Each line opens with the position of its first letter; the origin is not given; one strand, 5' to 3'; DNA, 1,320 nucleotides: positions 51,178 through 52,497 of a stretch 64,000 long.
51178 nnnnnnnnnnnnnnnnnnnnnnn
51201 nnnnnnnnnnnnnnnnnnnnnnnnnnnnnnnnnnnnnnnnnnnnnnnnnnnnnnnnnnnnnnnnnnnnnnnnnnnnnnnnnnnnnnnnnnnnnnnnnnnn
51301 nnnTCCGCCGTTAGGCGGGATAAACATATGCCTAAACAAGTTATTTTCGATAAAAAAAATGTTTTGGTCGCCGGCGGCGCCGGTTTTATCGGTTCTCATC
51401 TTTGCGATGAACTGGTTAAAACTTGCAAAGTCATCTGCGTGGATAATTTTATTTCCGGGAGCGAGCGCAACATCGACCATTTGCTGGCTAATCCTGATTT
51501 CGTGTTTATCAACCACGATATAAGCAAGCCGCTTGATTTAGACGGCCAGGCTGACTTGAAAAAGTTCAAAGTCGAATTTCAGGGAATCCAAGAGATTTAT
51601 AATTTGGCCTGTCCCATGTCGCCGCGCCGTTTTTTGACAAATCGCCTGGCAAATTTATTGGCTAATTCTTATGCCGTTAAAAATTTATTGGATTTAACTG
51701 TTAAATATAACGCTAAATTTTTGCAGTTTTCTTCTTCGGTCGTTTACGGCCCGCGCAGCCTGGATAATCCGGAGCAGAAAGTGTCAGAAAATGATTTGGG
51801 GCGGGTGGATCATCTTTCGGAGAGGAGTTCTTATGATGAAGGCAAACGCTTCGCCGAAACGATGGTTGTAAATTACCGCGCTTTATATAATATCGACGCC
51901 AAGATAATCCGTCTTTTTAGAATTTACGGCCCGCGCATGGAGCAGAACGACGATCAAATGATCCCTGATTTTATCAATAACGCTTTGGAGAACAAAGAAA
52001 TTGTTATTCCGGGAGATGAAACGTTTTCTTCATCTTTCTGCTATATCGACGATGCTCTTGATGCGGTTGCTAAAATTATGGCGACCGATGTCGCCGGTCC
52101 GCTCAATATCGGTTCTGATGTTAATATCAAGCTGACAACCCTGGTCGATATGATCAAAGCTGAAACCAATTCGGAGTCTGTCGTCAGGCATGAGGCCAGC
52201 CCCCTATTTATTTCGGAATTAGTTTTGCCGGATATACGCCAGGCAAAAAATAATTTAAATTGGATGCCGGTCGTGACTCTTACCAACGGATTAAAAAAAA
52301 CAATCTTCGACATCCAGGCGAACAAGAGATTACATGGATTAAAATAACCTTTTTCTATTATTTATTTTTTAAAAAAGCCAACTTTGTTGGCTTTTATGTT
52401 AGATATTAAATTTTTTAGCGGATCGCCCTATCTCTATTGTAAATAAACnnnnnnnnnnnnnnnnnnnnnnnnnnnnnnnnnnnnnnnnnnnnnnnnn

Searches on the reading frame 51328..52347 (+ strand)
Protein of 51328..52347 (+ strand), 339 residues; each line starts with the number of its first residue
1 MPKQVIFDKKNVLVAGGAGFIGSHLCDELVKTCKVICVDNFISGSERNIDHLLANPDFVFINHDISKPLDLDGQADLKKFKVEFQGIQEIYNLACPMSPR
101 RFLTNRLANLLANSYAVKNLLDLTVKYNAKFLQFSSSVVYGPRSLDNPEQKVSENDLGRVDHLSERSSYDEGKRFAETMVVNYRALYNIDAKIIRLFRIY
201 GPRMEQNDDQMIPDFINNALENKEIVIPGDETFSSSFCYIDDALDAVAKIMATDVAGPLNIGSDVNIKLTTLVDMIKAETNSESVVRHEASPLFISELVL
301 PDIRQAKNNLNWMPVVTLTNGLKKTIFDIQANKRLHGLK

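Call 11: search_protein_families(library=ncbifam, proteins=[window:51328-52347:+], max_evalue=0.00001)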
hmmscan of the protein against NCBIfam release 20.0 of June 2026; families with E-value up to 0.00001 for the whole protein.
window:51328-52347:+ (339 aa): 13 families
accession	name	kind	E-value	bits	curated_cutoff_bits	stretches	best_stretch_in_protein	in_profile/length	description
TIGR01181.1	dTDP_gluc_dehyt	equivalog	1e-26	93.8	365.1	1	12-327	2-309/321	dTDP-glucose 4,6-dehydratase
TIGR04180.1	EDH_00030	hypoth_equivalog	2.6e-17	62.9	475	1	12-290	1-266/297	NAD-dependent 4,6-dehydratase LegB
NF011728.1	PRK15181.1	equivalog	3.5e-16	59.1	760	1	5-253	11-251/348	Vi polysaccharide biosynthesis UDP-N-acetylglucosaminuronic acid C-4 epimerase TviC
TIGR02197.1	heptose_epim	equivalog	1.7e-15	57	274.6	1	12-324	1-308/316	ADP-glyceromanno-heptose 6-epimerase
TIGR01179.1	galE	equivalog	2.8e-15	56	262.3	1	11-207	1-184/332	UDP-glucose 4-epimerase GalE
NF008872.0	PRK11908.1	equivalog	1.7e-13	50.4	294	1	10-254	2-240/349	bifunctional UDP-4-keto-pentose/UDP-xylose synthase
NF007490.0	PRK10084.1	subfamily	3.2e-13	49.4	649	1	12-332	3-337/361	dTDP-glucose 4,6-dehydratase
NF005998.1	PRK08125.1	equivalog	3e-12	45.7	777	1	8-253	314-553/649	bifunctional UDP-4-amino-4-deoxy-L-arabinose formyltransferase/UDP-glucuronic acid oxidase ArnA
NF007582.0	PRK10217.1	equivalog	1.3e-09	37.7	698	1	10-332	2-334/355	dTDP-glucose 4,6-dehydratase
NF008360.0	PRK11150.1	equivalog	1.1e-08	34.7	452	1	12-269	2-243/310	ADP-glyceromanno-heptose 6-epimerase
NF047837.1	UDPAcbARedWbcJ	equivalog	1.3e-07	30.9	500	0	167-277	101-212/372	UDP-2-acetamido-2,6-beta-L-arabino-hexul-4-ose reductase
NF047922.1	GDPFucSynFcl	equivalog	3e-07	30.2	500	1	69-325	37-297/308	GDP-L-fucose synthase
TIGR01746.1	Thioester-redct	subfamily_domain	1.9e-06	27.4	213.35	0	112-252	111-248/371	thioester reductase domain-containing protein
